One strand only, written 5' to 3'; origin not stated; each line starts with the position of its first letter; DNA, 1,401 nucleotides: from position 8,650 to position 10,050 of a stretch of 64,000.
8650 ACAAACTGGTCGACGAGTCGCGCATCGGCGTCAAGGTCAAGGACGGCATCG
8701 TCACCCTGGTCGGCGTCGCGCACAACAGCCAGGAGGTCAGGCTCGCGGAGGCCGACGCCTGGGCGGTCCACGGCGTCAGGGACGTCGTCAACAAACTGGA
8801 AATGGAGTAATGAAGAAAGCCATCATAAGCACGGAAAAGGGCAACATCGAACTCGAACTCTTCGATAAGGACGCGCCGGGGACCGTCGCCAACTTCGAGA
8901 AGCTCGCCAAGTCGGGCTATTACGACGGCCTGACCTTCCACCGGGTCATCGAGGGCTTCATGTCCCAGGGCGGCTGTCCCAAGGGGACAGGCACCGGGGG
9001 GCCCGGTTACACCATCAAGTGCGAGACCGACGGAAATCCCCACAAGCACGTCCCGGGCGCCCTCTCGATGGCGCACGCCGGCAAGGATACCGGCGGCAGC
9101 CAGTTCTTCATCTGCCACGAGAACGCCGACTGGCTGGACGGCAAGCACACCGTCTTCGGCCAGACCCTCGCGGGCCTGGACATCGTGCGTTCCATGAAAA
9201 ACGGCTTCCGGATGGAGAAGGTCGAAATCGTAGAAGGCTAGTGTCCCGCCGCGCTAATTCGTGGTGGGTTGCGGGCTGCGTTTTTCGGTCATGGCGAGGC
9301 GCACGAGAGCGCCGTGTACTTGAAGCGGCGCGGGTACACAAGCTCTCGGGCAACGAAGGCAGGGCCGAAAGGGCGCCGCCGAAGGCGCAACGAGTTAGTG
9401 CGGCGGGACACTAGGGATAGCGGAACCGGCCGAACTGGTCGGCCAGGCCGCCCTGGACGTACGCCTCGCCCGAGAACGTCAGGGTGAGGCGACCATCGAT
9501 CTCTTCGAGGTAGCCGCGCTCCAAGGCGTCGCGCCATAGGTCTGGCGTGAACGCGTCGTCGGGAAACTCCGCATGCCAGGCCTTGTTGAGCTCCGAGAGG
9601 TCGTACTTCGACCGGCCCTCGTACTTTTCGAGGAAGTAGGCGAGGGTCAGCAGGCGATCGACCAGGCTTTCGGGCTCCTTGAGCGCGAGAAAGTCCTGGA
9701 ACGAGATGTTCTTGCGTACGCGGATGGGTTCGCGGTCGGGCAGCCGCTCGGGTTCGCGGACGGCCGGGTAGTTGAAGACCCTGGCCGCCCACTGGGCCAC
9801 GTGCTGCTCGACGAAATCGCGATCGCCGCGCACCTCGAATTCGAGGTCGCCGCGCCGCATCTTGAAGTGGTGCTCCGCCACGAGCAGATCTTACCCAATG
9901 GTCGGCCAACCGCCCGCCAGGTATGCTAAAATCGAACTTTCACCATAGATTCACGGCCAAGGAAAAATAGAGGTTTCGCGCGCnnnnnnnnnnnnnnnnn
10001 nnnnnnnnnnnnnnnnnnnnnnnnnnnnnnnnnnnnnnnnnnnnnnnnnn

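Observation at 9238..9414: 177-bp MITE-like element whose terminal inverted repeats supply the stop codons of two convergent genes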

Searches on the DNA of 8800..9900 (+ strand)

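Call 4: search_rna_families(source=window, start=8800, end=9900, threshold=evalue, max_evalue=1, show_alignments=3)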
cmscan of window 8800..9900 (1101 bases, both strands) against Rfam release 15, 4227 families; matches with E-value up to 1: 0.
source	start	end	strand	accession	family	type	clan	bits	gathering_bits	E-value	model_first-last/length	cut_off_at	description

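Call 38: search_dna_similar(query=window:9238-9414:+, collection=plasmids, mode=distant, max_evalue=1)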
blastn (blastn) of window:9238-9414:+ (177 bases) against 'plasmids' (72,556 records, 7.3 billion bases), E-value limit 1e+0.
Records with a match: 4; places in all: 5; records where one place covers at least 80% of the query: 0.
Best place of each record, by identity: 95-99% 2; 80-90% 2.
By first word of the organism name: Rhizobium 2; Cupriavidus 1; Streptomyces 1.
By predicted mobility (MOB-suite, as given by PLSDB): non-mobilizable 3; conjugative 1.
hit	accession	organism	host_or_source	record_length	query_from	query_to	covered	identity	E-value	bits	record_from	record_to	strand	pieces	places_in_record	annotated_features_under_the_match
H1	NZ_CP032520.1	Cupriavidus oxalaticus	cell culture,activated sludge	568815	120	165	26%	83.0%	1e-2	46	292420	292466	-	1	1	type II secretion system F family protein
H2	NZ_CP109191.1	Streptomyces sp. NBC_01707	-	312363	56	95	23%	85.4%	5e-1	41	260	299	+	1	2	mobF: MobF family relaxase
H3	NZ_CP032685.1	Rhizobium sp. CCGE531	Phaseolus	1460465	128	152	14%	96.0%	5e-1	42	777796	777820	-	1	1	record has no annotation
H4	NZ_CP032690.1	Rhizobium sp. CCGE532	Phaseolus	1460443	128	152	14%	96.0%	5e-1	42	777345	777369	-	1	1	record has no annotation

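Call 39: search_dna_similar(query=window:9238-9414:+, collection=phages, mode=distant, max_evalue=1)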
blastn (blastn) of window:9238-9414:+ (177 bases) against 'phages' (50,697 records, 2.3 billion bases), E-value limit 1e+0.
Records with a match: 1; places in all: 1; records where one place covers at least 80% of the query: 0.
Best place of each record, by identity: 80-90% 1.
By first word of the organism name: Gordonia 1.
By host as written in the record: Gordonia terrae NRRL B-16283 1.
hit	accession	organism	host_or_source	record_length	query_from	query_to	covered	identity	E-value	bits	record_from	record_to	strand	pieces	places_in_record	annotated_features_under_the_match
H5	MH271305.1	Gordonia phage Morrissey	Gordonia terrae NRRL B-16283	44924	86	116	18%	87.1%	6e-1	39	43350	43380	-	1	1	62: holliday junction resolvase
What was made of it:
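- Tried and rejected: Sensitive blastn against plasmids and phages gave only short chance hits (calls 38, 39).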

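Call 52: search_rna_families(source=window, start=9225, end=9427, threshold=evalue, max_evalue=10, show_alignments=3)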
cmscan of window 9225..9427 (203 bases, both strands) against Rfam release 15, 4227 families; matches with E-value up to 10: 1.
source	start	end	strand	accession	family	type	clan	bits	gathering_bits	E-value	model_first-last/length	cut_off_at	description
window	9238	9414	+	RF04104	MIR918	Gene; miRNA;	-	16.4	268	0.65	16-250/265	no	MIR918 microRNA precursor family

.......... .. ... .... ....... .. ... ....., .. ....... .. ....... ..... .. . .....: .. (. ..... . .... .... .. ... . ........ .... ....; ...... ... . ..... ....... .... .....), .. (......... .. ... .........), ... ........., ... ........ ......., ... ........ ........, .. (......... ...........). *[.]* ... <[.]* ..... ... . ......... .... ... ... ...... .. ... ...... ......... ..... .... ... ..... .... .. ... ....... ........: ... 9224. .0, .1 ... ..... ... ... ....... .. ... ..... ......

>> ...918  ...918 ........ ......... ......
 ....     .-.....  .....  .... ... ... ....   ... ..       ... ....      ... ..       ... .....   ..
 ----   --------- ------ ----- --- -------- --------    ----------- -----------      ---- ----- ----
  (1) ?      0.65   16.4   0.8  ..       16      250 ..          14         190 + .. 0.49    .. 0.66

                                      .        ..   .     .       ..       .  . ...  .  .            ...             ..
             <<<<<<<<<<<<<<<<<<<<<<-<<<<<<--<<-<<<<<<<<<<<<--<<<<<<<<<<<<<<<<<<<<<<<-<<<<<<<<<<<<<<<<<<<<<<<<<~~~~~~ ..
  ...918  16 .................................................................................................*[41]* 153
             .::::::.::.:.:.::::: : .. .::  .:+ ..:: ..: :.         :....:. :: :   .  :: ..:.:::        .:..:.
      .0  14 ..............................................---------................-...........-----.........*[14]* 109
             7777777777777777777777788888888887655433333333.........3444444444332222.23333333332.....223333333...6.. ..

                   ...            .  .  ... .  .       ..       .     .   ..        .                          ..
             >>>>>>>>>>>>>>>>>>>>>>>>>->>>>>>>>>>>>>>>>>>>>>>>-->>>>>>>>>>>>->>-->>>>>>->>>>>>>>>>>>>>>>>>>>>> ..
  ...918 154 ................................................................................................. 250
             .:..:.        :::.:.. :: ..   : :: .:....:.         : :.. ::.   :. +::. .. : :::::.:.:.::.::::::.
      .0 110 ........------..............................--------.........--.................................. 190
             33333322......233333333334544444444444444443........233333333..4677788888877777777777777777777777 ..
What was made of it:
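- On 6S RNA: No match at E <= 1 in 1.1 kb, nor at E <= 10 on the element alone (calls 4, 52).
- Closest known: Bacterial TA-duplicating MITEs linked to IS630/Tc1-mariner transposases. Different: There is no sequence similarity to any of them (calls 38, 39; Rfam, call 52).
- Closest known: 6S RNA. Different: No covariance-model match at all (calls 4, 52).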

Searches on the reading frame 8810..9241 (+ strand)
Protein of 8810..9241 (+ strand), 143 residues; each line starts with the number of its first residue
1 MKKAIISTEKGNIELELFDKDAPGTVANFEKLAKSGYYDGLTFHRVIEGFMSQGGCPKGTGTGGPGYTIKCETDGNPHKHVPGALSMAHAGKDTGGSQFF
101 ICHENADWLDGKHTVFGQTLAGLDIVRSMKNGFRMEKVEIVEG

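Call 10: search_protein_families(library=pfam, proteins=[window:8810-9241:+], max_evalue=0.01)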
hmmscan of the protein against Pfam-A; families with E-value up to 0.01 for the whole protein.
window:8810-9241:+ (143 aa): 1 family
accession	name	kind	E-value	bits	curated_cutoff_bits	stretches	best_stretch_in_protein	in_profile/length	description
PF00160.26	Pro_isomerase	-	3.5e-43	148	21.7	1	6-133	4-141/159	Cyclophilin type peptidyl-prolyl cis-trans isomerase/CLD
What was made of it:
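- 8810..9241 (+): ppiB-type cyclophilin gene (143 aa). Its TAG stop (9239-9241) lies inside the left CTAG. Pfam Pro_isomerase E = 3.5e-43 (call 10).
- Checked: The ppiB-type cyclophilin ORF (8810-9241, Pfam Pro_isomerase E = 3.5e-43, call 10) ends with TAG at 9239-9241.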

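Call 13: find_encoding_contigs(protein=window:8810-9241:+, flank=6000, max_places=10)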
Protein window:8810-9241:+ (143 aa): 1 contig read that carries it; 1 place shown.
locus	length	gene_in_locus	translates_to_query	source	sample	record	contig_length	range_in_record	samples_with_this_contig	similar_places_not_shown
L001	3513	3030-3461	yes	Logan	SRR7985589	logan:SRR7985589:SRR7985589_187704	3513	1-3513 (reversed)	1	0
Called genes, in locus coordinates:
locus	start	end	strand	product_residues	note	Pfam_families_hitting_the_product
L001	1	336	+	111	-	?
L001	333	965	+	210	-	PF13241:NAD_binding_7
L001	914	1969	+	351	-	PF00814:TsaD, PF22521:HypF_C_2 (weak)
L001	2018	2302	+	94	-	-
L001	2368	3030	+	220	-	PF04972:BON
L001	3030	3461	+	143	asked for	PF00160:Pro_isomerase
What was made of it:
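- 8810..9241 (+): The identical 143-aa gene is called on Logan contig L001 (call 13).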
